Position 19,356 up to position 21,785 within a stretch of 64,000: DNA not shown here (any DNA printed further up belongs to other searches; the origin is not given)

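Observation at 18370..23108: Three-subunit flavoprotein / Fe-S / GltD-like reductase directly downstream of the deglycosidase cassette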

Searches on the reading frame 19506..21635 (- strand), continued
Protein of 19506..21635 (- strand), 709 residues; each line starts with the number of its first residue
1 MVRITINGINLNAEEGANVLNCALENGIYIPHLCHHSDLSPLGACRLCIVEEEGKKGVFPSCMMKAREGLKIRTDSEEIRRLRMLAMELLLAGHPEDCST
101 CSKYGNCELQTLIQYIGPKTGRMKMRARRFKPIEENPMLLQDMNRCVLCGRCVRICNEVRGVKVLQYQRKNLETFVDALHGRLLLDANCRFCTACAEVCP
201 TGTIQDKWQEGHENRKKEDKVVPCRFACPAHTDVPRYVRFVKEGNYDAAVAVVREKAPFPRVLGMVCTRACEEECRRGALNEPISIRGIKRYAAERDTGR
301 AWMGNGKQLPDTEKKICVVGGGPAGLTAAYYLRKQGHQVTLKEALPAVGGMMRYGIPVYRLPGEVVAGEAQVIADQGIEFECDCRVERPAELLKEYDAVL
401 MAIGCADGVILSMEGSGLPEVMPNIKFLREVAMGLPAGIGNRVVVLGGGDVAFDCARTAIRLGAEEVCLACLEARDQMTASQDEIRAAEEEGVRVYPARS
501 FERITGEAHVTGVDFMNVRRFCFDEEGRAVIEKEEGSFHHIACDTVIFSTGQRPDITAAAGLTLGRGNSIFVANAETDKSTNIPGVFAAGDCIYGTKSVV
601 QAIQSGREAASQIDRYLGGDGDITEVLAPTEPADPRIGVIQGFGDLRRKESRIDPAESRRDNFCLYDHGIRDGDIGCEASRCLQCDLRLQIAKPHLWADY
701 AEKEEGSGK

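Call 37: search_solved_structures(query=window:19506-21635:-, max_evalue=1e-50, show_alignments=5)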
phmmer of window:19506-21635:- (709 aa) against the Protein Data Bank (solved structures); distinct sequences matched with E-value up to 1e-50: 8.
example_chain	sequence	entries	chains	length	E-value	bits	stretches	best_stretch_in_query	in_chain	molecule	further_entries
9bov_A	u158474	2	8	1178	5.6e-121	408.1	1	223-686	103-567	Molybdopterin oxidoreductase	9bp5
9n5u_A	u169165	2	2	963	3e-109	369.3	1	221-622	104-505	NfnA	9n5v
8oh5_C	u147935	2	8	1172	6.6e-99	335.1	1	223-686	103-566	Formate dehydrogenase-O, major subunit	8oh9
5vj7_A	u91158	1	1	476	1.9e-54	188.2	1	221-621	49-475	Oxidoreductase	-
5jca_L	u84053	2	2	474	8.6e-54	186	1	221-618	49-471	NADH-dependent Ferredoxin:NADP Oxidoreductase (NfnI) subunit alpha | NADH-dependent Ferredoxin:NADP Oxidoreductase subunit alpha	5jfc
2vdc_G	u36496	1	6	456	3.6e-53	183.9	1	212-619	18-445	GLUTAMATE SYNTHASE [NADPH] SMALL CHAIN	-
6s6s_G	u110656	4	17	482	4.1e-53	183.8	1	211-619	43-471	Glutamate synthase [NADPH] small chain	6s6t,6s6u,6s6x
4ylf_B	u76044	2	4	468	3.1e-52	180.8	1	218-620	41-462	Dihydropyrimidine dehydrogenase subunit A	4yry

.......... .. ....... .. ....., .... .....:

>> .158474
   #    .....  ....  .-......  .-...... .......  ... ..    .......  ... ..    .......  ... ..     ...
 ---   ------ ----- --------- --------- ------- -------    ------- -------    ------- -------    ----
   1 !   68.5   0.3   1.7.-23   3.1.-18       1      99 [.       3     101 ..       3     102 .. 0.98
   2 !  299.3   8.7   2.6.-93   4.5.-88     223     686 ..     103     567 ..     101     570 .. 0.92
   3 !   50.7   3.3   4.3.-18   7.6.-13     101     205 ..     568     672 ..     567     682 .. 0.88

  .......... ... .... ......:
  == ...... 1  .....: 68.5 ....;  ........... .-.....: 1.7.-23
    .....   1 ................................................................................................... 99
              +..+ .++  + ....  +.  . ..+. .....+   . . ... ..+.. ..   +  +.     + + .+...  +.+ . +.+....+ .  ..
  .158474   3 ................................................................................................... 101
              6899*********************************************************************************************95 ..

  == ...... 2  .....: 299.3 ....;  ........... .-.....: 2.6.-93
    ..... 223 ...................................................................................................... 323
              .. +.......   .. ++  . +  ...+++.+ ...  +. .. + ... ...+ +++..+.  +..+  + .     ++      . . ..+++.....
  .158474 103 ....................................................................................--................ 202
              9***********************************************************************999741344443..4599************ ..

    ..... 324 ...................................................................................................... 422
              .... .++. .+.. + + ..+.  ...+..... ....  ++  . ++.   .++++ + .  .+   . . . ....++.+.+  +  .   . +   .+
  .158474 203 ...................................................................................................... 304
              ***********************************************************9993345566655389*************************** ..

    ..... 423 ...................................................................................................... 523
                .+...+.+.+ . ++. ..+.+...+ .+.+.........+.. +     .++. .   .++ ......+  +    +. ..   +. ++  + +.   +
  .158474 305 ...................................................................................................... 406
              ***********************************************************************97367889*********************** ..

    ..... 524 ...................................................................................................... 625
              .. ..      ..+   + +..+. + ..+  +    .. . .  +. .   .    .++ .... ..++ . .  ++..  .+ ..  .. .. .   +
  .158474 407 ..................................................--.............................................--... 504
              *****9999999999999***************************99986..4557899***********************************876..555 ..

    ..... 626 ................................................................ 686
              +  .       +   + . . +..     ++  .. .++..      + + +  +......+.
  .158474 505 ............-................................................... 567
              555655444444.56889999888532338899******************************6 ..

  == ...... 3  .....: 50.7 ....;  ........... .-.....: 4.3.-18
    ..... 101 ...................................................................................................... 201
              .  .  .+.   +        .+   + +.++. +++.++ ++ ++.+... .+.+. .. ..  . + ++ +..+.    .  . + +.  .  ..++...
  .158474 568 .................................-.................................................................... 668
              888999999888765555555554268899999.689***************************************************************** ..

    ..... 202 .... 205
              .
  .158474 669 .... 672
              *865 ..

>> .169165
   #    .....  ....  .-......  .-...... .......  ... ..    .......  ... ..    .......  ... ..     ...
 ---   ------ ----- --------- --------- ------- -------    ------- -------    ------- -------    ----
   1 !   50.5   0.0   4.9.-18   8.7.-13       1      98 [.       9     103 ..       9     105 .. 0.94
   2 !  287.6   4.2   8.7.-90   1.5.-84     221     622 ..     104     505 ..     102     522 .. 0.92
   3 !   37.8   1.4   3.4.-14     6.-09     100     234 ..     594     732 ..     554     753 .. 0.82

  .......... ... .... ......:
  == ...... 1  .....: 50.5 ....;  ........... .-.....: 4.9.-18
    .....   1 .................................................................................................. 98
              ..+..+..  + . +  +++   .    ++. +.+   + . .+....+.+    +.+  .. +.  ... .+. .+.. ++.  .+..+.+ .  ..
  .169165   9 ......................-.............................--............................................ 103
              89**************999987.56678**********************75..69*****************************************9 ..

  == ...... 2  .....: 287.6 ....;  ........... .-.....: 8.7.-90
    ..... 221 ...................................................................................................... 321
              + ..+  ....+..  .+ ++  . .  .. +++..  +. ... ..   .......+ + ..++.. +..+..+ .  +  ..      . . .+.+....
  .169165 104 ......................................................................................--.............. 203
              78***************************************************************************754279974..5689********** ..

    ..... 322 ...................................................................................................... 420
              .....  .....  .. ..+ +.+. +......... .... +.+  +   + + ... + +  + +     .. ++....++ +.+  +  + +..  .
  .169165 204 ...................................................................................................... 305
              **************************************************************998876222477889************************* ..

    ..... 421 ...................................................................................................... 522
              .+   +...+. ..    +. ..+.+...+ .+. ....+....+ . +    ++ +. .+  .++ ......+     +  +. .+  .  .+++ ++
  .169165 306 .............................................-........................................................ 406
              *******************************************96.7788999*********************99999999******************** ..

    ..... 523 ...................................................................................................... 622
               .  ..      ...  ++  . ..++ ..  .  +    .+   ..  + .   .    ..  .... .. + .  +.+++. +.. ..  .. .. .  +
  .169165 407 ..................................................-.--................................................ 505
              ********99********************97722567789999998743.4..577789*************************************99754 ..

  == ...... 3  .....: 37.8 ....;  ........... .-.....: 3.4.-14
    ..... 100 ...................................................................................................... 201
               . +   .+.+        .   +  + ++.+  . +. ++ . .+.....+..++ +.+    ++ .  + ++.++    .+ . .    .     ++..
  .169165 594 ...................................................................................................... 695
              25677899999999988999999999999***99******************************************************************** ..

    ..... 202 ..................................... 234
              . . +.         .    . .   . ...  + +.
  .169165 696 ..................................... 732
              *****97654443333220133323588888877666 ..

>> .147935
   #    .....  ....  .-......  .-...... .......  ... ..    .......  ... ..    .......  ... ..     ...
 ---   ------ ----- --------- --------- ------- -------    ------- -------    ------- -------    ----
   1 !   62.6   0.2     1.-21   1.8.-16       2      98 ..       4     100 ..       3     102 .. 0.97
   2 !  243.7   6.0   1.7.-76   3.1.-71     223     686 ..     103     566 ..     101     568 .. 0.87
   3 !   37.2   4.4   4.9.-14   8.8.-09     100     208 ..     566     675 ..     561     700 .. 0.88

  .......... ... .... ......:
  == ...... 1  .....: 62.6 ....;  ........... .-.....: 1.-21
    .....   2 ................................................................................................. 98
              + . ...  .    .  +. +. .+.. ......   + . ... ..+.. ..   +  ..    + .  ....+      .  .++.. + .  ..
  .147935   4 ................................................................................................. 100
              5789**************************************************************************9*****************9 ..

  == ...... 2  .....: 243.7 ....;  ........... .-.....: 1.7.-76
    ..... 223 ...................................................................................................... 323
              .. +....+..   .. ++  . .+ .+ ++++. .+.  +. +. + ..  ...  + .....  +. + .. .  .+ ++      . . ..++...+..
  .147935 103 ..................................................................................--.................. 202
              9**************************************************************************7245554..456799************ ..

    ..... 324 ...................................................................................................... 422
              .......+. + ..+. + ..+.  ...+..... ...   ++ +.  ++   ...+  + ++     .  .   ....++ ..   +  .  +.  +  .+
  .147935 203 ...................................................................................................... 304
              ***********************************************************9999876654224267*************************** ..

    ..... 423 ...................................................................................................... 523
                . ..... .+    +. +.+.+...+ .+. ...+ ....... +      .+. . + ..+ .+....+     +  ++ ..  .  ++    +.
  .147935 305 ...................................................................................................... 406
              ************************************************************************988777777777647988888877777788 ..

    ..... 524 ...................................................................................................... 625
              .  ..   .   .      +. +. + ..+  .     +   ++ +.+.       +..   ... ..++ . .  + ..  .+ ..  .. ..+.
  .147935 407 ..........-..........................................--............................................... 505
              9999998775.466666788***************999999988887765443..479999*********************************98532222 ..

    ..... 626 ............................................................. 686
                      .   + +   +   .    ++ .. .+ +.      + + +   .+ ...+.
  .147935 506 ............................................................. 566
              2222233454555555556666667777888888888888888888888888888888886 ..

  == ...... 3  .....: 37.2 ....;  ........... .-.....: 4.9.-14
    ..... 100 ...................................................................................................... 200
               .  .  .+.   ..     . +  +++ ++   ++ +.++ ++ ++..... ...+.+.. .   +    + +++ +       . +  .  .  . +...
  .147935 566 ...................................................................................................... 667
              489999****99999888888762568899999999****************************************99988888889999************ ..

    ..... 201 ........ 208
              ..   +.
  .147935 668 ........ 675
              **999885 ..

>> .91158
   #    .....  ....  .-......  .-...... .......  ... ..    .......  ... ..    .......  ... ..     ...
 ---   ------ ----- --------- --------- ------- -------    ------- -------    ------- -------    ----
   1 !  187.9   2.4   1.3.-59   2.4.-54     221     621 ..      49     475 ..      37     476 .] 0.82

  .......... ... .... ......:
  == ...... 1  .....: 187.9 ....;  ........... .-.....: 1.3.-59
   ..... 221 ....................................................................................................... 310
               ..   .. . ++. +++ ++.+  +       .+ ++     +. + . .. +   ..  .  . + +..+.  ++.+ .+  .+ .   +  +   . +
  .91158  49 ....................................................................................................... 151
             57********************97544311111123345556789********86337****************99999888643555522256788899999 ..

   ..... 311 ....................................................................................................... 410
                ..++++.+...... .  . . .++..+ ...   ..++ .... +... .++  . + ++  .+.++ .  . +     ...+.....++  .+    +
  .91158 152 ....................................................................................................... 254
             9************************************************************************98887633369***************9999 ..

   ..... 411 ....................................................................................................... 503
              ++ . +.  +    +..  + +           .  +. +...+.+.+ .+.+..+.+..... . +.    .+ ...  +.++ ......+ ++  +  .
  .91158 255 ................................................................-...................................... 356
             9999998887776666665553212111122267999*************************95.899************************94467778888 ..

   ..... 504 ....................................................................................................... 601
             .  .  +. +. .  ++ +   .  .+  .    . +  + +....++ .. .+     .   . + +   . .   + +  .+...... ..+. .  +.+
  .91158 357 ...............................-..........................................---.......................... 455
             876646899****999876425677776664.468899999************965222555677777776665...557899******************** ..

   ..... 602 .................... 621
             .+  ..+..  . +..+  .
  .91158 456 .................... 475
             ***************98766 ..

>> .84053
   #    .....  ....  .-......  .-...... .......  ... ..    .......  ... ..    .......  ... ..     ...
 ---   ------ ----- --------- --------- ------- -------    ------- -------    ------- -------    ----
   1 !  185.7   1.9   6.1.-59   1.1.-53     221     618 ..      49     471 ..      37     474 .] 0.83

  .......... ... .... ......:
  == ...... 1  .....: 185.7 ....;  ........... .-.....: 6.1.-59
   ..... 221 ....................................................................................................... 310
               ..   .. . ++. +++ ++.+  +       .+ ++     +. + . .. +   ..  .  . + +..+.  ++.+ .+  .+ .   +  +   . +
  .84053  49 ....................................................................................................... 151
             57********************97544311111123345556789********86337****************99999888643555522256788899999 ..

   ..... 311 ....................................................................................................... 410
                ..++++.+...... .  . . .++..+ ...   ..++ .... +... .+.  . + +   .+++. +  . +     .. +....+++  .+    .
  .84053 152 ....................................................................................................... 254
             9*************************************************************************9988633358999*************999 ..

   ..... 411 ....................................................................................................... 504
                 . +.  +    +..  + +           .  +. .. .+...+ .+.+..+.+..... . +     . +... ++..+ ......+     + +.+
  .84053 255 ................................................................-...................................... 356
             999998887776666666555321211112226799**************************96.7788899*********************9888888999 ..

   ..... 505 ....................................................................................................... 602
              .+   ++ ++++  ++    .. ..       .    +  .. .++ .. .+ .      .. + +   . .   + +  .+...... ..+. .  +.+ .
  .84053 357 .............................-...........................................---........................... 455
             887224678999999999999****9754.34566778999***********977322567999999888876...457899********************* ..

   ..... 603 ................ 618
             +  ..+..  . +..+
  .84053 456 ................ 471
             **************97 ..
